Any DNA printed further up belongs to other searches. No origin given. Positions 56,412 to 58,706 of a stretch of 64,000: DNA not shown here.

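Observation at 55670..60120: Compact glycyl-radical-enzyme locus (AraC | short GRE - SGNH esterase - activase) with no assignable chemistry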

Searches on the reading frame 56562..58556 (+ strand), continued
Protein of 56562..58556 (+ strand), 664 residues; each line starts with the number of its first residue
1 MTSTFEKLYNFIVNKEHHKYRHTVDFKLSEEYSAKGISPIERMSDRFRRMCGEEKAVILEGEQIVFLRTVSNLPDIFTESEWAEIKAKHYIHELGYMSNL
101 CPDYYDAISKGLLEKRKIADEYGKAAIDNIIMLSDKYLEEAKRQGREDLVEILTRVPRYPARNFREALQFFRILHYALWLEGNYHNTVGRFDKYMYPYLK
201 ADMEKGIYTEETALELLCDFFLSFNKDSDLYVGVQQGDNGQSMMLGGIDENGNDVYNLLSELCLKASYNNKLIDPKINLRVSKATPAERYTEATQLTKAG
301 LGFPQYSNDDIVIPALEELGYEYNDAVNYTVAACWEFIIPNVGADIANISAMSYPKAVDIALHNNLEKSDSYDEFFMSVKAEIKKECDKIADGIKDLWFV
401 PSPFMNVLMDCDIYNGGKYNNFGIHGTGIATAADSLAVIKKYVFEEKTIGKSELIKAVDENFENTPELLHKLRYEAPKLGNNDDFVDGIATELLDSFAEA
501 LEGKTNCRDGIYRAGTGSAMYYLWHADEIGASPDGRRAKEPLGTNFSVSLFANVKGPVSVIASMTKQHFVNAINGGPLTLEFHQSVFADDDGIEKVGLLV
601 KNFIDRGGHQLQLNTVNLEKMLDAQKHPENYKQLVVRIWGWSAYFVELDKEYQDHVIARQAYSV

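Call 6: search_solved_structures(query=window:56562-58556:+, max_evalue=0.00001, show_alignments=2)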
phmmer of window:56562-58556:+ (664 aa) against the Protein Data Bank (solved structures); distinct sequences matched with E-value up to 0.00001: 36.
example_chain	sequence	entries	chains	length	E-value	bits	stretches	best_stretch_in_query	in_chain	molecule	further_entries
1r8w_A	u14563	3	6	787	3.2e-76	260.3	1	139-661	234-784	glycerol dehydratase | B12-independent glycerol dehydratase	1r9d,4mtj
5i2a_A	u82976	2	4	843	2.2e-72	247.7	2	133-462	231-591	Diol-dehydratase | Diol dehydratase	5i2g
9rco_A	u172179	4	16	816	9.9e-68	232.3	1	141-660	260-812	Glycyl radical protein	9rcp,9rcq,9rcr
8id0_A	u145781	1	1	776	4.3e-67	230.2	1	140-661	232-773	formate C-acetyltransferase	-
8yjo_A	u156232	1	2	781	7.5e-66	226.1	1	144-662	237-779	Probable dehydratase PflD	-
6vxc_A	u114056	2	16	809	2.1e-64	221.3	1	123-660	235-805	Trans-4-hydroxy-L-proline dehydratase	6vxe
8id1_A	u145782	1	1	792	3.5e-62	213.9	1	127-662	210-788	Formate C-acetyltransferase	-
9f3w_A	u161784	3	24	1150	6.9e-57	196.4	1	143-660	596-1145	Choline trimethylamine-lyase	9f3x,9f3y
6lon_B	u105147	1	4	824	1.1e-56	195.7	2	415-660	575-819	PFL2/glycerol dehydratase family glycyl radical enzyme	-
2f3o_A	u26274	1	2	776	2.3e-56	194.7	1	136-659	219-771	pyruvate formate-lyase 2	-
5ymr_B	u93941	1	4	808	2.8e-56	194.4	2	427-663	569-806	Formate acetyltransferase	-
7kq3_A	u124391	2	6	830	1e-55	192.6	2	421-662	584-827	Isethionate sulfite-lyase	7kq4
5faw_A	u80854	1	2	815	3.2e-54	187.6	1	143-660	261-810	Choline trimethylamine-lyase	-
9ht9_A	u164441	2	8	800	4.1e-54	187.3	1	143-660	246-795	Choline trimethylamine-lyase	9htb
9r0v_A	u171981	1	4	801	4.1e-54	187.3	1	143-660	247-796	Choline trimethylamine-lyase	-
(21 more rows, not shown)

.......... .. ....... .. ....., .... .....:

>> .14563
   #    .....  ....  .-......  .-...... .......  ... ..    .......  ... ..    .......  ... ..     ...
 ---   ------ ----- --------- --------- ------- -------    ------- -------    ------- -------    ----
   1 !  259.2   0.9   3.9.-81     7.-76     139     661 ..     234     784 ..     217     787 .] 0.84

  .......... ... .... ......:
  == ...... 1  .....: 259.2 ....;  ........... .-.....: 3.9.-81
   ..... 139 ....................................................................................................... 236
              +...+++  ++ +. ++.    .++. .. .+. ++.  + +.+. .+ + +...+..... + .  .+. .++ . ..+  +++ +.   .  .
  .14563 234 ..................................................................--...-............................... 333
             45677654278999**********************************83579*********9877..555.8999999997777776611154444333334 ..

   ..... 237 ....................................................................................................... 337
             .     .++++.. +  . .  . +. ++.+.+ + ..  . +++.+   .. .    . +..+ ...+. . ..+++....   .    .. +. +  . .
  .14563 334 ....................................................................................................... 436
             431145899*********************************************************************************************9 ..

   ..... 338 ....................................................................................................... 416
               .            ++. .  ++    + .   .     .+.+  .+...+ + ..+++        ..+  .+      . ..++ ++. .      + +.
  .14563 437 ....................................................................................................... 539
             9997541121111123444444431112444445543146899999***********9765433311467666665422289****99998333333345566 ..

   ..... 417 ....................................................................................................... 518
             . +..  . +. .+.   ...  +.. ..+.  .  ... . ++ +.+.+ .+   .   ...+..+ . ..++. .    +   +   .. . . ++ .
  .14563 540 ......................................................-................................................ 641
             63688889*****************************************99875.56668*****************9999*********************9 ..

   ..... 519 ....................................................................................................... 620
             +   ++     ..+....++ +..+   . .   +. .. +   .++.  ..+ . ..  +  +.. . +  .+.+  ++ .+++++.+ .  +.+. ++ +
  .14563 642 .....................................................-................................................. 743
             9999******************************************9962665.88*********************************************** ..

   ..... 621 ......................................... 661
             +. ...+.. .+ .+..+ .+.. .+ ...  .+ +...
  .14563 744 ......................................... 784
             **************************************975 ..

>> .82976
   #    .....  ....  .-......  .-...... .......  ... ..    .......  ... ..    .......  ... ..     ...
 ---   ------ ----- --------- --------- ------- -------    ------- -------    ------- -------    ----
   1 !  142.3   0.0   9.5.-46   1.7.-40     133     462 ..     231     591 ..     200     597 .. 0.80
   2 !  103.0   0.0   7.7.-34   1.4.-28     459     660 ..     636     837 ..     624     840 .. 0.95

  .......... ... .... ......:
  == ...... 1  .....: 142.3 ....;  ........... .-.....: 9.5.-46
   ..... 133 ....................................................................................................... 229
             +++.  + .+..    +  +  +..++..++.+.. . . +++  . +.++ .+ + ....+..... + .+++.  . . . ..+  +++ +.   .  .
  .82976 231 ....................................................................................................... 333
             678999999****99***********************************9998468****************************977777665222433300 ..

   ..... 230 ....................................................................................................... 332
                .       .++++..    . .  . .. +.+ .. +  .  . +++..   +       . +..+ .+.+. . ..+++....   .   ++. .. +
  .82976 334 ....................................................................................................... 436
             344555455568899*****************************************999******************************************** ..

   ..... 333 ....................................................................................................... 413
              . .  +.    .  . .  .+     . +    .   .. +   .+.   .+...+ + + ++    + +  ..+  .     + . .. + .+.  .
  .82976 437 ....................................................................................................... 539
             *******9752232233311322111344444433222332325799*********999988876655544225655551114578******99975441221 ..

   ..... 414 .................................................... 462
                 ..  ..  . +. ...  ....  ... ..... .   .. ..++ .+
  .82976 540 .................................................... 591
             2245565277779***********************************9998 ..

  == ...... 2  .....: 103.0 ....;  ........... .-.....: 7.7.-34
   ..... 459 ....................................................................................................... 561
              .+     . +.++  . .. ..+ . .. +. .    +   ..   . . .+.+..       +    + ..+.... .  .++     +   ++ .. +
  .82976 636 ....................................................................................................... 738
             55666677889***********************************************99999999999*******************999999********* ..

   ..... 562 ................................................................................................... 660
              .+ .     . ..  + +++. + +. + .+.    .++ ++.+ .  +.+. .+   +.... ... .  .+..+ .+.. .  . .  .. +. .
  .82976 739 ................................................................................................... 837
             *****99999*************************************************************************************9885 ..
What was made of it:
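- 58470..58496 (+): Glycyl radical loop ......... (Gly640). Aligned to GD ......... (call 6).
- On Glycyl radical enzyme superfamily (PFL-like): Gly640 in RIWGW aligns with GD RVAGY, and Cys334 with GD Cys433 (call 6).
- Checked: Cys334/Glu336 align with glycerol dehydratase (GD) Cys433/Glu435, and Gly640 with the GD glycine (call 6). The protein really is short: 664 aa against 739-897 aa for all full-length PFL-like GRE catalytic chains matched in the PDB with E < 1e-10 (a weaker 687-aa hit and the 127-aa GrcA aside; call 6).
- The best sequence matches are GD, PD, PflD and HypD, at 260-221 bits (call 6). GD Tyr339 corresponds to Gly240, and GD Tyr640 to Gly517 (call 6). Both pocket tyrosines of GD are Gly (call 6). 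HypD is among the better matches (call 6).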

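Call 8: find_related_loci(query=window:56562-58556:+, collection=genome_contigs, flank=8000)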
Query window:56562-58556:+ (664 aa) in genome_contigs; peptide patterns used: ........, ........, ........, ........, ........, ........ (x = any residue, [..] = any of these).
427 stretches matched a pattern; 417 encode a relative of the query (tblastn E <= 1e-3); the best 80 are kept; 80 distinct loci.
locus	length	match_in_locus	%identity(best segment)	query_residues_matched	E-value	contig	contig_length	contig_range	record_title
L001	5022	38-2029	88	1-664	0e+0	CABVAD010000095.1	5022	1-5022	MAG TPA_asm: uncultured Ruminococcaceae bacterium isolate MGYG-HGUT-04543 genome assembly, contig: GUT_GENOME282337_95,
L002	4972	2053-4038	88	3-664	0e+0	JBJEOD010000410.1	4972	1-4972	MAG: Acutalibacteraceae bacterium isolate PUNG01_bin.036 NODE_7489_length_4972_cov_5.594061, whole genome shotgun sequen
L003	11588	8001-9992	87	1-664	0e+0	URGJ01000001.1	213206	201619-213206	uncultured Ruminococcaceae bacterium isolate UMGS976 genome assembly, contig: NODE_3_length_213206_cov_13.171873, whole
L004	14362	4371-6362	86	1-664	0e+0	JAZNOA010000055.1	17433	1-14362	MAG: Acutalibacteraceae bacterium isolate T1900044653_TS20190119.MAGScoT_cleanbin_000004 SGB_1452_k141_82115, whole geno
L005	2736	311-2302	85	1-664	0e+0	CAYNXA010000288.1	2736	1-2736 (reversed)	MAG TPA_asm: uncultured Oscillospiraceae bacterium isolate SRP350583_co2_451 genome assembly, contig: NODE_53934_length_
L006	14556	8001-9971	85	8-664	0e+0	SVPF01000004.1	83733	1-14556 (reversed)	MAG: Oscillospiraceae bacterium isolate SIG584 NODE_7011_length_83733_cov_3.434084, whole genome shotgun sequence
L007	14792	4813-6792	85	5-664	0e+0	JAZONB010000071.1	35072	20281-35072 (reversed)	MAG: Acutalibacteraceae bacterium isolate T1900045643_YK20190337.MAGScoT_cleanbin_000020 SGB_8145_k141_299689, whole gen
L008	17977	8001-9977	83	6-664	0e+0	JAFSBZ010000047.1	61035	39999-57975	MAG: Clostridia bacterium isolate RGIG3004 Goat_Rectum-3__c888077, whole genome shotgun sequence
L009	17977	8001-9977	84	6-664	0e+0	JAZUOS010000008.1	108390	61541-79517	MAG: Acutalibacteraceae bacterium isolate T1900044870_TS20190336.MAGScoT_cleanbin_000011 SGB_3167_k141_41961, whole geno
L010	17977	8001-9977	83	6-664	0e+0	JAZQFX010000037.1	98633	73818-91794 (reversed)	MAG: Acutalibacteraceae bacterium isolate T1900044632_TS20190098.MAGScoT_cleanbin_000004 SGB_1063_k141_2127719, whole ge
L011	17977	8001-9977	84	6-664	0e+0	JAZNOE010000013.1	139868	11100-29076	MAG: Acutalibacteraceae bacterium isolate T1900044652_TS20190118.MAGScoT_cleanbin_000100 SGB_1444_k141_1238264, whole ge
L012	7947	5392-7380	82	2-664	0e+0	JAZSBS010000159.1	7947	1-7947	MAG: Acutalibacteraceae bacterium isolate T1900044926_TS20190392.MAGScoT_cleanbin_000021 SGB_3380_k141_2231340, whole ge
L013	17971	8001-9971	83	8-664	0e+0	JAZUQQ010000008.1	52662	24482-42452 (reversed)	MAG: Eubacteriales bacterium isolate T1900044857_TS20190323.MAGScoT_cleanbin_000004 SGB_3069_k141_3020613, whole genome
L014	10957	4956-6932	83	6-664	0e+0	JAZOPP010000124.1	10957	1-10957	MAG: Acutalibacteraceae bacterium isolate T1900045573_YK20190267.MAGScoT_cleanbin_000009 SGB_7988_k141_1973971, whole ge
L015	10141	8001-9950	84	15-664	0e+0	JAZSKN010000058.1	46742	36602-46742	MAG: Acutalibacteraceae bacterium isolate T1900044560_TS20190026.MAGScoT_cleanbin_000031 SGB_361_k141_660330, whole geno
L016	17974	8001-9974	82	7-664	0e+0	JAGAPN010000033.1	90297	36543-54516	MAG: Clostridia bacterium isolate RGIG8656 Water_deer_Cecum.Co__c593920, whole genome shotgun sequence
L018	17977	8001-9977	83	6-664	0e+0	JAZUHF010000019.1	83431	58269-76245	MAG: Acutalibacteraceae bacterium isolate T1900045278_TH20190048.MAGScoT_cleanbin_000001 SGB_5929_k141_2011700, whole ge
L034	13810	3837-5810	81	7-664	0e+0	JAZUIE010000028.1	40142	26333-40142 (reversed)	MAG: Acutalibacteraceae bacterium isolate T1900045267_TH20190037.MAGScoT_cleanbin_000002 SGB_5879_k141_1011783, whole ge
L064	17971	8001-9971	77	8-664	0e+0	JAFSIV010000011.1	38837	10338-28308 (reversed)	MAG: Clostridia bacterium isolate RGIG3182 Goat_Rectum.Co__c1792996, whole genome shotgun sequence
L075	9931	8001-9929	78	8-650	0e+0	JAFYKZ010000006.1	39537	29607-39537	MAG: Clostridia bacterium isolate RGIG7186 Water_buffalos_Cecum-1__c133460, whole genome shotgun sequence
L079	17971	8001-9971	75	8-664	0e+0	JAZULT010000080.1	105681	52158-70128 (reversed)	MAG: Clostridia bacterium isolate T1900044904_TS20190370.MAGScoT_cleanbin_000021 SGB_3304_k141_148277, whole genome shot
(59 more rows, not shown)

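Call 14: search_protein_representatives(protein=window:56562-58556:+)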
Query: 664 residues. Proteins with E-value up to 0.001 (for the whole library): 6715; up to 1e-10: 3534; up to 1e-30: 1620. The best 150 are listed.
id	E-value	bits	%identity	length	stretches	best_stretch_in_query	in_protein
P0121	1.4e-279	945.5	63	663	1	6-663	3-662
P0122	4.3e-228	775.4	68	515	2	270-663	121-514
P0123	3.5e-216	736.0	68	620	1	7-466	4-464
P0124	1.2e-208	711.1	51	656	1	7-663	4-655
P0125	2.8e-205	700.0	50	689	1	1-663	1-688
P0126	1.7e-195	667.7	48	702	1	2-663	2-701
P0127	7.4e-191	652.3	48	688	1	1-663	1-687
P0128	1.1e-183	628.7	47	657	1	7-657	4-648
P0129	4.9e-180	616.6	45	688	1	5-660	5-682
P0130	1.2e-175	602.1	48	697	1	1-660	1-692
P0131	3.8e-175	600.5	46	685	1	1-663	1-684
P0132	3.6e-173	593.9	46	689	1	1-662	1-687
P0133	3.3e-171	587.4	46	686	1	6-663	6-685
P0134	5.2e-171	586.8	56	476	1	195-660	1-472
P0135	6.6e-171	586.4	53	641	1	121-663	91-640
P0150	8.4e-114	397.8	38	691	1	47-662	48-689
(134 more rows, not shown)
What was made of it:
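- On 'Short GRE' clade (defined here): Representatives P0121 and P0124-P0150 align over residues 1-663 at 38-63% identity (call 14).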

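Call 15: search_protein_families(library=pfam, proteins=[L016:15048-17129:+, L009:9992-10642:+, L008:2230-4344:+, L079:10738-12183:+, L008:322-2223:+, L015:4303-5097:+, L010:12371-14635:+], max_evalue=0.001)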
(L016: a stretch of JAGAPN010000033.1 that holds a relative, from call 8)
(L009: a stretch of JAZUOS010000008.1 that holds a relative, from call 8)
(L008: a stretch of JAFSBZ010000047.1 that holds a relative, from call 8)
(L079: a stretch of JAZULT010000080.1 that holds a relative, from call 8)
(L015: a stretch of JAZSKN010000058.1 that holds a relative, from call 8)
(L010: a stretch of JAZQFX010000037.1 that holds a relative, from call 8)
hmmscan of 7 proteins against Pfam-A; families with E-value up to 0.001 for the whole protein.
L016:15048-17129:+ (693 aa): 2 families
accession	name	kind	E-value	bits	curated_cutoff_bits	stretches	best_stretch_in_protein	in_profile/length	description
PF02065.24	Melibiase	-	6.6e-34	117.9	27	1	266-564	1-303/347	Melibiase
PF01055.32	Glyco_hydro_31_2nd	-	2.2e-05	24.4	23.5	1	337-460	40-161/328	Glycosyl hydrolases family 31 TIM-barrel domain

L009:9992-10642:+ (216 aa): 1 family
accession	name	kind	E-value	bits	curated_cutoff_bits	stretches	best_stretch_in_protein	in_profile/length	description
PF16161.11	DUF4867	-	1.9e-66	223.8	28.7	1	16-211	3-200/201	Domain of unknown function (DUF4867)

L008:2230-4344:+ (704 aa): 1 family
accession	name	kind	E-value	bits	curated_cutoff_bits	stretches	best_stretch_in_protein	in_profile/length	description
PF05691.18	Raffinose_syn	-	6.2e-50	170.2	20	1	104-678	67-735/750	Raffinose synthase or seed imbibition protein Sip1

L079:10738-12183:+ (481 aa): 2 families
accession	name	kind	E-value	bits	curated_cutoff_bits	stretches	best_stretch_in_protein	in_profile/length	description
PF06964.18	Alpha-L-AF_C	-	7.8e-40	137.2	27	1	292-472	1-162/165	Alpha-L-arabinofuranosidase C-terminal domain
PF22848.2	ASD1_dom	-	2.3e-07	31.1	22.2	0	61-122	7-72/239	Alpha-L-arabinofuranosidase 1 domain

L008:322-2223:+ (633 aa): 0 families

L015:4303-5097:+ (264 aa): 1 family
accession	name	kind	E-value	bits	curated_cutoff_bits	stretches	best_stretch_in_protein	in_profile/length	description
PF16227.11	DUF4886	-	1.9e-51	174.9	26.7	1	9-234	1-226/242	Domain of unknown function (DUF4886)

L010:12371-14635:+ (754 aa): 2 families
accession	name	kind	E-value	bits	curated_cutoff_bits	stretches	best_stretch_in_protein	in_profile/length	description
PF17167.11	Glyco_hydro_94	-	6e-72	243.1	27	1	295-683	7-420/420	Glycosyl hydrolase 94 superfamily, catalytic domain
PF06165.18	GH94_b-supersand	-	7.9e-33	114.4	23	1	26-258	5-251/251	Glycosyl hydrolase 94, supersandwich domain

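Call 31: find_encoding_contigs(protein=P0125, flank=8000, max_places=4)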
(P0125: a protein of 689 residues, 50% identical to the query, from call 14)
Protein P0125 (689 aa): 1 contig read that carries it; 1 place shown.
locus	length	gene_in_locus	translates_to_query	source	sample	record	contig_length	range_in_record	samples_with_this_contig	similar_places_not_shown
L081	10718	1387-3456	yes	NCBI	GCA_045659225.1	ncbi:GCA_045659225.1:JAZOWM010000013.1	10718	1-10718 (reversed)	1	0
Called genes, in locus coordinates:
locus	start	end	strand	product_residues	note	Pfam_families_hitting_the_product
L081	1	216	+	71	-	PF00829:Ribosomal_L21p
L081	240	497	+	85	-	PF01016:Ribosomal_L27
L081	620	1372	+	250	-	PF13353:Fer4_12, PF04055:Radical_SAM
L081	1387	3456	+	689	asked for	PF02901:PFL-like, PF01228:Gly_radical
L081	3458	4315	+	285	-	PF00083:Sugar_tr, PF07690:MFS_1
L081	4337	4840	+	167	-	PF00083:Sugar_tr, PF07690:MFS_1 (weak)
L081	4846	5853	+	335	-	PF01263:Aldose_epim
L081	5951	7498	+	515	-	PF07690:MFS_1, PF00854:PTR2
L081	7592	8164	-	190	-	PF10050:DUF2284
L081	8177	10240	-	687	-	PF07715:Plug, PF00593:TonB_dep_Rec_b-barrel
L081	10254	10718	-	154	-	?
